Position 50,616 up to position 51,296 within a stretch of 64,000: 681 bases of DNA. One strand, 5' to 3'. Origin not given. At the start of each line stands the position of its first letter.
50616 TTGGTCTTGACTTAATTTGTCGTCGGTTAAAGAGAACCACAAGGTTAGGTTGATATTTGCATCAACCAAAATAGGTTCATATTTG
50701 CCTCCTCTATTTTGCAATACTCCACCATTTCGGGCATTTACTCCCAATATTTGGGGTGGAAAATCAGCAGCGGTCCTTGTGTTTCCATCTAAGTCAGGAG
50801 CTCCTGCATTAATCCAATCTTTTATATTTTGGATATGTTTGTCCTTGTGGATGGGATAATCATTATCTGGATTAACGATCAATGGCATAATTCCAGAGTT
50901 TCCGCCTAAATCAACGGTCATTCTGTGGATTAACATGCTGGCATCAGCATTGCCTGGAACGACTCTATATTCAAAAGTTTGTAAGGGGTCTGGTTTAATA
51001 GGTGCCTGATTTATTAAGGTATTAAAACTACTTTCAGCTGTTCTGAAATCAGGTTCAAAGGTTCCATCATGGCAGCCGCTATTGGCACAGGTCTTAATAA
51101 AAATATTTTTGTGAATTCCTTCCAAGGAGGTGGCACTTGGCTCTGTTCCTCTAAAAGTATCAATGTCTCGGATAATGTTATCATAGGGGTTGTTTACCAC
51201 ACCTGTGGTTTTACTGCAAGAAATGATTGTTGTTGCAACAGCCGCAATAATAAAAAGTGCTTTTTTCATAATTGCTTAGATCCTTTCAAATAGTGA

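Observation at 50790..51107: PSCyt1-like segment with a CX4CH motif in place of the canonical CXXCH haem c site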

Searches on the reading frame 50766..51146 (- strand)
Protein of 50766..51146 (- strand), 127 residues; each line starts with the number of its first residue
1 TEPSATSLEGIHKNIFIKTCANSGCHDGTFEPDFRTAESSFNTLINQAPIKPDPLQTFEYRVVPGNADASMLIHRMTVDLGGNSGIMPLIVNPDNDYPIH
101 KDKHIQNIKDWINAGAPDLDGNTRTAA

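Call 26: search_solved_structures(query=A3, max_evalue=10, show_alignments=3)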
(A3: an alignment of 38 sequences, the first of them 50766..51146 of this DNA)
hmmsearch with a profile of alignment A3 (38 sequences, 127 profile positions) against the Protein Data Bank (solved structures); distinct sequences matched with E-value up to 10: 9.
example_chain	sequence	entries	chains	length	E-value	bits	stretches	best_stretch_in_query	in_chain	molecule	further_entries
7y9i_A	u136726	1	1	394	0.49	13.3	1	90-116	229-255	Obg-like ATPase 1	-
1ni3_A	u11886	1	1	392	0.62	12.9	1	89-115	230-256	YchF GTP-binding protein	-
4ipj_A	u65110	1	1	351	0.75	12.7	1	25-73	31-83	Polysialic acid capsule biosynthesis protein SiaC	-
4ipi_A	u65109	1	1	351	0.76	12.7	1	25-73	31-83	Polysialic acid capsule biosynthesis protein SiaC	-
1xuu_A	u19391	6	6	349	0.76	12.6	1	25-73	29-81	polysialic acid capsule biosynthesis protein SiaC | N-acetylneuraminate synthase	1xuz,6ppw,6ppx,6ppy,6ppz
2wqp_A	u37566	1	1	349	0.77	12.6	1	25-73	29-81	POLYSIALIC ACID CAPSULE BIOSYNTHESIS PROTEIN SIAC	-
4r62_A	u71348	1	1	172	1.1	12.1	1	56-118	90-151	Ubiquitin-conjugating enzyme E2 2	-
7w75_A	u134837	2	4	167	1.3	11.9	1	57-119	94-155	Ubiquitin-conjugating enzyme E2 2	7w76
2ohf_A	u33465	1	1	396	1.6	11.6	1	89-114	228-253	GTP-binding protein 9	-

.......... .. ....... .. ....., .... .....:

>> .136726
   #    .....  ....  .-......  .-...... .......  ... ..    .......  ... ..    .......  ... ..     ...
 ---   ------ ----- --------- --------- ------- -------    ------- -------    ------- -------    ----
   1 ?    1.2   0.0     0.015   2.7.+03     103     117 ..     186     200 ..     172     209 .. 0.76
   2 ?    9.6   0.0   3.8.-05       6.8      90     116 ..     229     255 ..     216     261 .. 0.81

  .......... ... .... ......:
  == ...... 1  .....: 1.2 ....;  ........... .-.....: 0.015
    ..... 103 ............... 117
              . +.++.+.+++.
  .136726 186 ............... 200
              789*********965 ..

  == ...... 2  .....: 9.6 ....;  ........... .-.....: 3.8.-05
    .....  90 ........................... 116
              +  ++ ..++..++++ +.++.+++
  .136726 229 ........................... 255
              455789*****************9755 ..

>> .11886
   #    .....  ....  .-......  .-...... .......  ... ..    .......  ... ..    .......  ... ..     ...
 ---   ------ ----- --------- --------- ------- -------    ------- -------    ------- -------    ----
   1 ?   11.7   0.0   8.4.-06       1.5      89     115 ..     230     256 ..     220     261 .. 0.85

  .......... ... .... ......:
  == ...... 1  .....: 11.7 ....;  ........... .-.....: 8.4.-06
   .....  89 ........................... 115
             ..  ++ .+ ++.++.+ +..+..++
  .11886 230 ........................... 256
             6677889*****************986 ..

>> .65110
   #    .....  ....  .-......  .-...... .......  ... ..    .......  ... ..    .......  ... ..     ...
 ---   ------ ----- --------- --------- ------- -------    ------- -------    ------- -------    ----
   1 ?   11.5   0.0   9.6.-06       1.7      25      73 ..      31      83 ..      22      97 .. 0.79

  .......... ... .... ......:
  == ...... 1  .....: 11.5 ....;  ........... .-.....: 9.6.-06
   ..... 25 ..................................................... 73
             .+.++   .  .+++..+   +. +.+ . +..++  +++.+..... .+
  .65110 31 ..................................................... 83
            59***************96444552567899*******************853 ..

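Call 32: predict_structure(alignment_id=A3)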
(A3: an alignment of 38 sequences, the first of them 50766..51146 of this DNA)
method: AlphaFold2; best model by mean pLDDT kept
length: 127 residues; sequences in the alignment: 38
mean_pLDDT: 83.2   pTM: 0.82
mean pLDDT of the five models: 83.2, 83.0, 82.9, 81.8, 81.4
residues with pLDDT >= 90: 61; 70-90: 37; 50-70: 29; < 50: 0
segments of 3 or more residues with pLDDT < 50: none
pLDDT, mean of each block of 10 residues (from residue 1): 92 87 68 91 91 71 93 82 62 74 94 96 79
secondary structure, 60 per line:
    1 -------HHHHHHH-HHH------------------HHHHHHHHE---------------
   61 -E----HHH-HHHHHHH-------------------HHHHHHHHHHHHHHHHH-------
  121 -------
elements in order: H8-14 H37-44 H71-77 H97-113

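Call 36: fold_search(model_id=the predicted structure, library=pdb)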
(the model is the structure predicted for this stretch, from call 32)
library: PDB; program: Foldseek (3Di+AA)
matches with E <= 10: 2; with E <= 0.001: 0
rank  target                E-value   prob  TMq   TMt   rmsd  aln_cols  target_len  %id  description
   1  5mab_C                1.1e+00  0.06  0.31  0.18  13.2       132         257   19  FoxE P3121 crystal structure of Rhodopseudomonas ferrooxidans SW2 putative iron oxidase (released 2017-12-20)
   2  5mab_A                2.7e+00  0.03  0.22  0.12  12.6       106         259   21  FoxE P3121 crystal structure of Rhodopseudomonas ferrooxidans SW2 putative iron oxidase (released 2017-12-20)

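Call 37: search_protein_representatives(alignment_id=A3)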
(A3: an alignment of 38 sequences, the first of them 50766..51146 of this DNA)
Query: 38 sequences, 127 profile positions. Proteins with E-value up to 0.001 (for the whole library): 767; up to 1e-10: 300; up to 1e-30: 89. The best 150 are listed.
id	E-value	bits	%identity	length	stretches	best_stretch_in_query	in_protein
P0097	2.2e-59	214.8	-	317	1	2-126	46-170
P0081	8.4e-59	212.9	-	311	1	2-126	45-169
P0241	1.1e-58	212.5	-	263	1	2-125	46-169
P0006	1.4e-58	212.3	-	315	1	2-124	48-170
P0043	1.5e-58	212.1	-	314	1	3-126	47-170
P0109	4.6e-58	210.5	-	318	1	2-125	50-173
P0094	8.8e-58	209.6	-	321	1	2-126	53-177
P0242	1.7e-55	202.3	-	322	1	3-125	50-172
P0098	2.4e-55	201.8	-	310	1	2-125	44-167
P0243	3.1e-55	201.4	-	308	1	2-125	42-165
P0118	2.5e-54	198.5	-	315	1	2-126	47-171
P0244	2.8e-54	198.3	-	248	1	2-124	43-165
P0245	6.2e-54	197.2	-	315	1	3-125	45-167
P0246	1.5e-53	196.0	-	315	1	3-125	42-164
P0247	2.4e-53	195.3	-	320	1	2-123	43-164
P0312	2.1e-34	134.1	-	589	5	5-117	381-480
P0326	4.2e-30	120.2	-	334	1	6-125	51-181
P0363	7.2e-27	109.7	-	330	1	7-125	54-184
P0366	1.3e-26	108.9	-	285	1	5-123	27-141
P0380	1.2e-25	105.8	-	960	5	8-119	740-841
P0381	1.3e-25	105.7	-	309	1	3-125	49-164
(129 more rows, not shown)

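Call 39: search_protein_families(library=pfam, proteins=[P0312, P0380, P0381, P0366, P0326, P0363], max_evalue=1)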
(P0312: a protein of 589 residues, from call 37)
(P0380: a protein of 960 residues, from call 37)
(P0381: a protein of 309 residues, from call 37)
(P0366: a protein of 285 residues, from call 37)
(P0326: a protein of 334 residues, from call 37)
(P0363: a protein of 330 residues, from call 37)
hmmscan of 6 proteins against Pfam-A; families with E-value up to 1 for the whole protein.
P0312 (589 aa): 3 families
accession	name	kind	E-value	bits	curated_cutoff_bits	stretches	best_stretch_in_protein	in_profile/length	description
PF13442.11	Cytochrome_CBB3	-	1.2e-13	51.6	27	1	46-139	2-68/68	Cytochrome C oxidase, cbb3-type, subunit III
PF07635.16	PSCyt1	-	1e-11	45.7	22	2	400-458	3-56/59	Planctomycete cytochrome C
PF00034.26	Cytochrom_C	-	6.3e-08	34.3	21.3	0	165-256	9-87/90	Cytochrome c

P0380 (960 aa): 6 families
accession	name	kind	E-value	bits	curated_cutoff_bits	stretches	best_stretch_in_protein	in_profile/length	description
PF07452.17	CHRD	-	3.8e-73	244.3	24.1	3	169-274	3-117/117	CHRD domain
PF07635.16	PSCyt1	-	6e-10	40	22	0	752-804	1-46/59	Planctomycete cytochrome C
PF22926.2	C1-like_CT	-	0.00062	20.1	25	0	412-424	7-19/43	C1 domain-like, C-terminal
PF06051.17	DUF928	-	0.0088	16.3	26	0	470-490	64-84/184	Domain of Unknown Function (DUF928)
PF06934.16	CTI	-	0.053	12.5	25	0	593-624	88-118/692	Fatty acid cis/trans isomerase (CTI)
PF25697.1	EBNA2_N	-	0.46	10.9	27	0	882-902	12-32/58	EBNA-2 N-terminal dimerization domain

P0381 (309 aa): 0 families

P0366 (285 aa): 3 families
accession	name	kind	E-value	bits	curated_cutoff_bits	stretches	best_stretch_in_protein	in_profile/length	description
PF07252.16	DUF1433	-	0.019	15.7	30.8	0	121-178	4-61/88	Protein of unknown function (DUF1433)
PF20034.4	Peptidase_S80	-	0.026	14.2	23.4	1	245-285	18-58/229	Peptidase S80 family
PF24489.1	Ig_J_second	-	0.16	12.5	27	1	204-259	26-80/105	Tip attachment protein J second Ig-like domain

P0326 (334 aa): 0 families

P0363 (330 aa): 0 families

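Call 40: search_protein_families(library=ncbifam, proteins=[P0312, P0380, P0381, P0366], max_evalue=1)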
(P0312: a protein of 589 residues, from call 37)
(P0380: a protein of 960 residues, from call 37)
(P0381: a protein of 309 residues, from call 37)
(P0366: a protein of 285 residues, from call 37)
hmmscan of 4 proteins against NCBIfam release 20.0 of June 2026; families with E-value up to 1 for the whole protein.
P0312 (589 aa): 4 families
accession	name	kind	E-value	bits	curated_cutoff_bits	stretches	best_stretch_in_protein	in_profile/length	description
TIGR03806.1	chp_HNE_0200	subfamily_domain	1.4e-08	34.3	313.3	1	355-476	171-312/314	SO2930 family diheme c-type cytochrome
NF005119.0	PRK06552.1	subfamily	0.00028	20.5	238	1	99-146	137-180/213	bifunctional 2-keto-4-hydroxyglutarate aldolase/2-keto-3-deoxy-6-phosphogluconate aldolase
NF045930.1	Cytc6PetJCyano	equivalog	0.016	15.1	135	0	47-72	28-51/110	cytochrome c6 PetJ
NF007144.0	PRK09585.2-3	equivalog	0.05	12.7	436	0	425-452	276-303/358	anhydro-N-acetylmuramic acid kinase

P0380 (960 aa): 5 families
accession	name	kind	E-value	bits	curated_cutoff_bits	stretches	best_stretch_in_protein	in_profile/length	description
NF047812.1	LIC11213_lipo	equivalog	3.8e-10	39.9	100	0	403-430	36-63/118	LIC11213 family lipoprotein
TIGR01905.1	paired_CXXCH_1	subfamily_domain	0.00064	19.6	25.2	0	419-438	9-28/41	doubled CXXCH domain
NF053614.1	AfsKbindKbpAStmc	equivalog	0.0098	15.6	250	0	547-591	43-88/231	AfsK-binding protein KbpA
TIGR00002.1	S16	equivalog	0.052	13.6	45.3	0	589-618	35-64/78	30S ribosomal protein S16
NF002345.0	PRK01305.2-2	equivalog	0.25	11.4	246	0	740-758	48-66/230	arginyltransferase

P0381 (309 aa): 1 family
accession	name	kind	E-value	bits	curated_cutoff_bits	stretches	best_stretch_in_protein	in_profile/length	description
TIGR03806.1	chp_HNE_0200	subfamily_domain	0.00028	20.1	313.3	1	99-152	259-312/314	SO2930 family diheme c-type cytochrome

P0366 (285 aa): 1 family
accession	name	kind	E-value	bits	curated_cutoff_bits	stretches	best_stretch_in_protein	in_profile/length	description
TIGR03806.1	chp_HNE_0200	subfamily_domain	0.00016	21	313.3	1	55-131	239-312/314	SO2930 family diheme c-type cytochrome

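Call 80: search_solved_structures(query=P0312, max_evalue=1, show_alignments=2)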
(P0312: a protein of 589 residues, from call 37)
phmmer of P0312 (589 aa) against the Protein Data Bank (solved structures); distinct sequences matched with E-value up to 1: 3.
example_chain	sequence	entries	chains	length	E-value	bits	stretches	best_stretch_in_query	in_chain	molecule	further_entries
5aur_A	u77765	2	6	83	0.19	13.4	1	285-367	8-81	Cytochrome c-552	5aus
1cch_A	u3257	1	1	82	0.35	12.5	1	526-584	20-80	CYTOCHROME C551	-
1fi3_A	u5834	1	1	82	0.37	12.4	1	526-584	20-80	CYTOCHROME C-551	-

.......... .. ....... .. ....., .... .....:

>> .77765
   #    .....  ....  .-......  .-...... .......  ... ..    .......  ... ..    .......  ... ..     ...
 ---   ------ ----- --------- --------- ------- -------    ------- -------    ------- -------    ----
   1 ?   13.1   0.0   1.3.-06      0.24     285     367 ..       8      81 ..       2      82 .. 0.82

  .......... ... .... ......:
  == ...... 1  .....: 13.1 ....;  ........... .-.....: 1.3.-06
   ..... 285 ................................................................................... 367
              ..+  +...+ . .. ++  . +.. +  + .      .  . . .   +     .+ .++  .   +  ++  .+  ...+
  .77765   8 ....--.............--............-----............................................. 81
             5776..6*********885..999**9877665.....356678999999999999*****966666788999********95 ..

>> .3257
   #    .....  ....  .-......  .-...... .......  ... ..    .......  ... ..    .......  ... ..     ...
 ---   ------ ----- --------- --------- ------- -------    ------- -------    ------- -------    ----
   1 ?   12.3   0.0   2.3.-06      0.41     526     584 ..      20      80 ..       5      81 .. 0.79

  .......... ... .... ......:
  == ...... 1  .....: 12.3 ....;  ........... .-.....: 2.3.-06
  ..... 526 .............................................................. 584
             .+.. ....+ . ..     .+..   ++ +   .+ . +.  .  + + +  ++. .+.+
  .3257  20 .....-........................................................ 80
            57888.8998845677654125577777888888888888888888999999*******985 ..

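Call 85: search_solved_structures(query=A10, max_evalue=1, show_alignments=2)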
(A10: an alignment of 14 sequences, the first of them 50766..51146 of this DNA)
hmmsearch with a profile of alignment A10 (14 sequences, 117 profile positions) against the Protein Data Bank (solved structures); distinct sequences matched with E-value up to 1: 10.
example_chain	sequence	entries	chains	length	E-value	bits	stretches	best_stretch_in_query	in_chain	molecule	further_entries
5mab_A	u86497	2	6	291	4.1e-11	46.3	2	17-107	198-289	FoxE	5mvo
5c2v_A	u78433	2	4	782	0.00017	25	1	12-108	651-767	HYDRAZINE SYNTHASE ALPHA SUBUNIT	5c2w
3dr0_A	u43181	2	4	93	0.019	18.3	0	78-109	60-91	Cytochrome c6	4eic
4eid_A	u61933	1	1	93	0.021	18.2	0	79-109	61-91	Cytochrome c6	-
5lo9_A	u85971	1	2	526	0.044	17.1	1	18-110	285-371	Cytochrome C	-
1cyi_A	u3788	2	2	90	0.17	15.2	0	78-108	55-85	CYTOCHROME C6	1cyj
9se7_T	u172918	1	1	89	0.17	15.2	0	78-108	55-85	Cytochrome c6, chloroplastic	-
3dmi_A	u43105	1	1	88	0.3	14.5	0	14-104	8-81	cytochrome c6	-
1ls9_A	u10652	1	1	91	0.65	13.4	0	13-38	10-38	CYTOCHROME C6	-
3zox_A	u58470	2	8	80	0.84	13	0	56-103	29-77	CYTOCHROME C-552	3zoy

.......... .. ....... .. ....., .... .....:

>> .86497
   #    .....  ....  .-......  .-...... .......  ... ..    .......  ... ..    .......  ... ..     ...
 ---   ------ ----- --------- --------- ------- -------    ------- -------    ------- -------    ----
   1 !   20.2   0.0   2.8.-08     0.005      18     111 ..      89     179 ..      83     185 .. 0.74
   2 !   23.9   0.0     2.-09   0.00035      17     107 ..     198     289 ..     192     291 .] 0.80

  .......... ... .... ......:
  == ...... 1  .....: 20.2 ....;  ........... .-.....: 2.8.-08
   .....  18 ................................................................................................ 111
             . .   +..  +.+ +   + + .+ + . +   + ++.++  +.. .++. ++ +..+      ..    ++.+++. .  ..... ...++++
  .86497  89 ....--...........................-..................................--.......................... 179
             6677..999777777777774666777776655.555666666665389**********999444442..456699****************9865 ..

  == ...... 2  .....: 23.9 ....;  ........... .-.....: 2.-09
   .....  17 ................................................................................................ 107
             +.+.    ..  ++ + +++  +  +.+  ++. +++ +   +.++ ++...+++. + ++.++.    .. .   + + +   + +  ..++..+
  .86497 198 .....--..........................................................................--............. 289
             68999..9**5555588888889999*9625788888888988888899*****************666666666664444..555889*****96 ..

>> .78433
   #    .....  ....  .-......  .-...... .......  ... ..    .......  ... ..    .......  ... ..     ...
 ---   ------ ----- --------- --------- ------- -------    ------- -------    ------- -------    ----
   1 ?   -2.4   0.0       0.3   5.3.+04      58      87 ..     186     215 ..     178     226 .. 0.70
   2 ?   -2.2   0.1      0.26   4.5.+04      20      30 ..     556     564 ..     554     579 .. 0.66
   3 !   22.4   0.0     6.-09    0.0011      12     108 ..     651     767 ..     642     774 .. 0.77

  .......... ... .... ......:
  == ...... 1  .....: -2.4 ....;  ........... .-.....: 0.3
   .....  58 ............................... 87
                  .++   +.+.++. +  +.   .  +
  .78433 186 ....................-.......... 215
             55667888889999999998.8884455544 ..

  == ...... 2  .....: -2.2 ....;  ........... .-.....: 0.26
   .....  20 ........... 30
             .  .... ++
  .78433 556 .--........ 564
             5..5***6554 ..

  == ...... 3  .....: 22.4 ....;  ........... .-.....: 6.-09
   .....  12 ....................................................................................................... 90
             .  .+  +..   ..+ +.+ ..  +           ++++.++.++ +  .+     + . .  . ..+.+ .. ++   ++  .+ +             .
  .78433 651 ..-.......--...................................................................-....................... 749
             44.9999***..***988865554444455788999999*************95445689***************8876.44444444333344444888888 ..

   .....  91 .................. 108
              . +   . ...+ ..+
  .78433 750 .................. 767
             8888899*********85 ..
